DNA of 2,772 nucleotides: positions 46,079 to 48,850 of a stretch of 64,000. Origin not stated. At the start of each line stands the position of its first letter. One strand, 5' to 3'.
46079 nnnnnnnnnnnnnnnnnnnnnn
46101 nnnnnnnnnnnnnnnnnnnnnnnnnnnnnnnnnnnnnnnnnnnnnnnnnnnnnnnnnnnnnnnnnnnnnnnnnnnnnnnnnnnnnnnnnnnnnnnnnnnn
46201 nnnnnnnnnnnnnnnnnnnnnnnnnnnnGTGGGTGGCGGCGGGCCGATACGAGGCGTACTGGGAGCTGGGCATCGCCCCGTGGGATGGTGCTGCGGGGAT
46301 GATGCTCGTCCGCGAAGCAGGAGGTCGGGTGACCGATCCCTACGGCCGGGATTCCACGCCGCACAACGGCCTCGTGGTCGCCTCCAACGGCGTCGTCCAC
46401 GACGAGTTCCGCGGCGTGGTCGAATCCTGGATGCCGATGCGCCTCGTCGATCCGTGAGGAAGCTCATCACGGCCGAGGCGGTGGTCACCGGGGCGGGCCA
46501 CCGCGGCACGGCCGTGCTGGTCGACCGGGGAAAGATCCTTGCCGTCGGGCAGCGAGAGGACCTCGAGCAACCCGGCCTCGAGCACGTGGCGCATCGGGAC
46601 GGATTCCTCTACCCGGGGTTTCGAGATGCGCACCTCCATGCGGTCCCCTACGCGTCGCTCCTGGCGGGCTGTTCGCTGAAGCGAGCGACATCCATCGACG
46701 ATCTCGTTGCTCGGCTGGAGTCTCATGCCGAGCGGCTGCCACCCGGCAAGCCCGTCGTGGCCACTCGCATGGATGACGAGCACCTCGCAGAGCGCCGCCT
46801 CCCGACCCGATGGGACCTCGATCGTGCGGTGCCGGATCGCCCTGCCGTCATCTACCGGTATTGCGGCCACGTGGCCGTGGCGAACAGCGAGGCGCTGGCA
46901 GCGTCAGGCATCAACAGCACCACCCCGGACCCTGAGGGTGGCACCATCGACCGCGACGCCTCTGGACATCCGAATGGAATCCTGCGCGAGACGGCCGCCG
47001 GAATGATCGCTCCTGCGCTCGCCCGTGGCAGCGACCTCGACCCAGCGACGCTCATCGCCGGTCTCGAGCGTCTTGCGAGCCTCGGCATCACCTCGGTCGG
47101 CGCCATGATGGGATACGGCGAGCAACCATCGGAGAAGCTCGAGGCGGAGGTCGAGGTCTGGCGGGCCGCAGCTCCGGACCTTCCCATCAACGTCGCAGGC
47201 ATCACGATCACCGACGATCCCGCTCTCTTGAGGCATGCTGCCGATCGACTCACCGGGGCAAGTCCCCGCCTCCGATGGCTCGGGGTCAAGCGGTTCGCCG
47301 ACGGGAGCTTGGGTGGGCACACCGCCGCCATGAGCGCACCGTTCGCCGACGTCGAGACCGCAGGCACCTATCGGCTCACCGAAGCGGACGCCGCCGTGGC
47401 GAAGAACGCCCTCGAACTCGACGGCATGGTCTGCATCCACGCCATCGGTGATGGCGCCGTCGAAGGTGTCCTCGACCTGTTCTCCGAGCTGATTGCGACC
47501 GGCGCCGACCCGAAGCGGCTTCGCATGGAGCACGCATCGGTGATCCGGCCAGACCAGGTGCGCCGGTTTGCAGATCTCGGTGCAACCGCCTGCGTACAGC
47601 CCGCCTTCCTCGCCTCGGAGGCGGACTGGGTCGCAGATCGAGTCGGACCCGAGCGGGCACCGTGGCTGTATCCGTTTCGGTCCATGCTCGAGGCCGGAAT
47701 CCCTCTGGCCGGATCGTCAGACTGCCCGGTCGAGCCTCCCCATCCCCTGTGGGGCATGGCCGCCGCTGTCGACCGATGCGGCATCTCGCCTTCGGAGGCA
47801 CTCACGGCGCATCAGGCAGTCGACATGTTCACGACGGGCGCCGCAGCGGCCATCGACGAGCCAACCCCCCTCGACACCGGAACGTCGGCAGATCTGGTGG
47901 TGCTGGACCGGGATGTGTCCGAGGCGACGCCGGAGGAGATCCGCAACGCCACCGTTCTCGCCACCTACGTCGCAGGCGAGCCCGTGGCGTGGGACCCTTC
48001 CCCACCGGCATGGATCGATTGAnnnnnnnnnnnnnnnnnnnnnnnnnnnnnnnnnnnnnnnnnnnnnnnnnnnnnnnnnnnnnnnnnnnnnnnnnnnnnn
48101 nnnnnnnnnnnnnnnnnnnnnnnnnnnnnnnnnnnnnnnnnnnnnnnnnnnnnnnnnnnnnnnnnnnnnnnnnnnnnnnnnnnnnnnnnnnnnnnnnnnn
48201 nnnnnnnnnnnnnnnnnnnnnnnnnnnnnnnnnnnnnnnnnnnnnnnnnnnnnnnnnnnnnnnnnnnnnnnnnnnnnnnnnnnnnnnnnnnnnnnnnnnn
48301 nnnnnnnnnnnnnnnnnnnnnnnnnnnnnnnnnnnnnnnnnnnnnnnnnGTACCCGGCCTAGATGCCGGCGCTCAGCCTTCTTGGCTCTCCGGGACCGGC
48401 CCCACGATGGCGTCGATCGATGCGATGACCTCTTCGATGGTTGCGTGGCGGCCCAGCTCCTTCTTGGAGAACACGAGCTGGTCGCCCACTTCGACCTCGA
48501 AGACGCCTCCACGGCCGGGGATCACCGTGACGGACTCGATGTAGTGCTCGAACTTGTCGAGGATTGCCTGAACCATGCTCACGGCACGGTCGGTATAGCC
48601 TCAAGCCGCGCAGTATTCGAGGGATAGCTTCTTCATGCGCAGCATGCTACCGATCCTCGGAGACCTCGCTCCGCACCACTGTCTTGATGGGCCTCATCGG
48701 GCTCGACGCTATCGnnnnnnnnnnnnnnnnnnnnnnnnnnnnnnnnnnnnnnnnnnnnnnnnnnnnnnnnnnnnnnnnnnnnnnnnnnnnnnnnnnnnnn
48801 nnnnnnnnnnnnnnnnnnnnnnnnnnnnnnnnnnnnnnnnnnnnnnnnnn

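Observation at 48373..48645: Hidden selenoprotein: SelW/Rdx-family gene with CxxU motif split by an in-frame TGA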

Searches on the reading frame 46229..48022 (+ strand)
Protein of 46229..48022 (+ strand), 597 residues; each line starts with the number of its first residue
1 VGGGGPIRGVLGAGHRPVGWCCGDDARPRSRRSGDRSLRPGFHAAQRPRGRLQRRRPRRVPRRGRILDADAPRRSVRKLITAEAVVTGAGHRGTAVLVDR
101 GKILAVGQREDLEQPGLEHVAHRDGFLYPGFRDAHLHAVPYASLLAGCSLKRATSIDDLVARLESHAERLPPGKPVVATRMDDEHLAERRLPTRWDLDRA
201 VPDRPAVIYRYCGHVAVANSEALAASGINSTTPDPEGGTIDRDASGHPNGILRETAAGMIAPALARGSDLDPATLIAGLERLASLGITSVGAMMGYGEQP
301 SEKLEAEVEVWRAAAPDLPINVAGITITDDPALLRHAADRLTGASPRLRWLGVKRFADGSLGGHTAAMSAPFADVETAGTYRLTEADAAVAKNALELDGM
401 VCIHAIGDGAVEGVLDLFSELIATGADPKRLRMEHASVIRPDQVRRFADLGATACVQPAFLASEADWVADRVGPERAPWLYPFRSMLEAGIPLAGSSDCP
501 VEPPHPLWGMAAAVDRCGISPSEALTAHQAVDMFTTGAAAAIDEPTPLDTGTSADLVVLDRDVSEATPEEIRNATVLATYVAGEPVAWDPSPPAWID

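Call 33: search_protein_families(library=ncbifam, proteins=[window:46229-48022:+], max_evalue=0.00001)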
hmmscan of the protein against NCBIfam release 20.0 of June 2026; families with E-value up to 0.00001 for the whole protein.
window:46229-48022:+ (597 aa): 3 families
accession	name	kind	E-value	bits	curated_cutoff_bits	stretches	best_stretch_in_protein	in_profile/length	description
TIGR01224.1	hutI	equivalog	2.7e-07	29.8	298.15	0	94-139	4-50/377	imidazolonepropionase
NF006056.0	PRK08204.1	subfamily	4e-06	25.9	391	0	94-138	25-67/449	hypothetical protein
NF006679.0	PRK09228.1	subfamily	4.1e-06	25.8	351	0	92-137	30-78/433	guanine deaminase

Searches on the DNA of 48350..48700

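Call 39: search_rna_families(source=window, start=48350, end=48700, threshold=evalue, max_evalue=10)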
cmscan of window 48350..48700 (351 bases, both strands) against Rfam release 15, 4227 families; matches with E-value up to 10: 1.
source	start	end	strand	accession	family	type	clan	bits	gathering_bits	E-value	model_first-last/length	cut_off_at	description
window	48431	48505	-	RF04354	Plastid-ycf2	Cis-reg;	-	12.9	65.7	9.2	1-75/75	no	Plastid-ycf2 5UTR RNA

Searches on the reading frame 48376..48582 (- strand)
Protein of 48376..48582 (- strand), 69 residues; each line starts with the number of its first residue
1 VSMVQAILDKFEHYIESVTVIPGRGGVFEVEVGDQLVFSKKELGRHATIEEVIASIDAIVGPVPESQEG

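Call 4: search_protein_families(library=pfam, proteins=[window:48376-48582:-], max_evalue=1)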
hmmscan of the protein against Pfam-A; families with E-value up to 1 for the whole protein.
seq(69 aa): 1 family
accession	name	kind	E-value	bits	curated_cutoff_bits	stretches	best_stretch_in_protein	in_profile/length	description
PF10262.15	Rdx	-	7.8e-12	45.7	22.6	1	3-57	19-73/74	Rdx family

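Call 8: find_encoding_contigs(protein=window:48376-48582:-, flank=10000, max_places=10)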
Protein seq(69 aa) (69 aa): no gene with exactly this product is on record in the collection.

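Call 11: find_related_loci(query=A1, collection=genome_contigs, flank=10000)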
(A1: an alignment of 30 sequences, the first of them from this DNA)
Query A1 (69 aa) in genome_contigs; peptide patterns used: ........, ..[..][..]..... (x = any residue, [..] = any of these).
182 stretches matched a pattern; 157 encode a relative of the query (tblastn E <= 1e-3); the best 80 are kept; 80 distinct loci.
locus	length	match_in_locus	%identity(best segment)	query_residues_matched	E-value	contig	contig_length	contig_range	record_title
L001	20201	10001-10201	78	1-67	8e-33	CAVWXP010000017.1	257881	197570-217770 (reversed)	MAG: uncultured Acidimicrobiia bacterium isolate MFD03804.bin.1.229 genome assembly, contig: contig_7500, whole genome s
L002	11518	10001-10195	83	1-65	4e-32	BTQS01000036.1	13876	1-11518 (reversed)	MAG: Acidimicrobiia bacterium BMS9Abin20 DNA, NODE_1402_length_13876, whole genome shotgun sequence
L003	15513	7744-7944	79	1-67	4e-32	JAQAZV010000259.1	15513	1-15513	MAG: Acidimicrobiia bacterium isolate MAG_302_bin-54 302_bin-54_ctg-259, whole genome shotgun sequence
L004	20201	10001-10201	81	1-67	6e-31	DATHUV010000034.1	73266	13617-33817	MAG TPA_asm: Acidimicrobiia bacterium isolate SMAG_U16116 k141_108880, whole genome shotgun sequence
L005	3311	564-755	81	1-64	2e-30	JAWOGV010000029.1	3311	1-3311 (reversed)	MAG: Acidimicrobiia bacterium isolate CWP4-1.bin.129 k191_2124623, whole genome shotgun sequence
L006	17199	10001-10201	73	1-67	4e-30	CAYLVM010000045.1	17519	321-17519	MAG TPA_asm: uncultured Acidimicrobiaceae bacterium isolate SRP128015_co1_239 genome assembly, contig: NODE_4554_length_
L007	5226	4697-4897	75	1-67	3e-30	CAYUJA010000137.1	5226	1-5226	MAG TPA_asm: uncultured Acidimicrobiaceae bacterium isolate binchicken_co121_64 genome assembly, contig: NODE_16662_leng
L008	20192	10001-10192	80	1-64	3e-30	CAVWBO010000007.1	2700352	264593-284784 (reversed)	MAG: uncultured Acidimicrobiia bacterium isolate MFD09779.bin.1.312 genome assembly, contig: contig_91, whole genome sho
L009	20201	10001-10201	76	1-67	3e-30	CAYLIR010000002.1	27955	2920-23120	MAG TPA_asm: uncultured Acidimicrobiaceae bacterium isolate SRP144503_co3_73 genome assembly, contig: NODE_199_length_27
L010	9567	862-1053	78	1-64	5e-30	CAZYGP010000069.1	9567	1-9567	MAG TPA_asm: uncultured Acidimicrobiaceae bacterium isolate SRP072547_co1_72 genome assembly, contig: NODE_14414_length_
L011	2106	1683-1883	73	1-67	4e-29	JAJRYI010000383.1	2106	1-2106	MAG: Actinomycetes bacterium isolate Dive96_bin3.271 k141_3020254, whole genome shotgun sequence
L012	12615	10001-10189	73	3-65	6e-28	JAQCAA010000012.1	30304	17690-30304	MAG: Actinomycetota bacterium isolate casp150-mb.86 NODE_4022_length_30304_cov_0.071942, whole genome shotgun sequence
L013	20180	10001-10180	80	1-60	1e-27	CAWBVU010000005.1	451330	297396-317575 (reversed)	MAG: uncultured Acidimicrobiia bacterium isolate MFD09779.bin.1.363 genome assembly, contig: contig_8158, whole genome s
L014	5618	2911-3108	67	1-66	3e-27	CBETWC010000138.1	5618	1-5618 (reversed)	MAG TPA_asm: uncultured bacterium isolate SRR13515399_metabat2_5 genome assembly, contig: ERZ25074858.870, whole genome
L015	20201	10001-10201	67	1-67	8e-27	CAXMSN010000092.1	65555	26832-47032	MAG: uncultured Kiloniellales bacterium isolate 07C-BC-St07_bin.9.orig genome assembly, contig: k141_2468125, whole geno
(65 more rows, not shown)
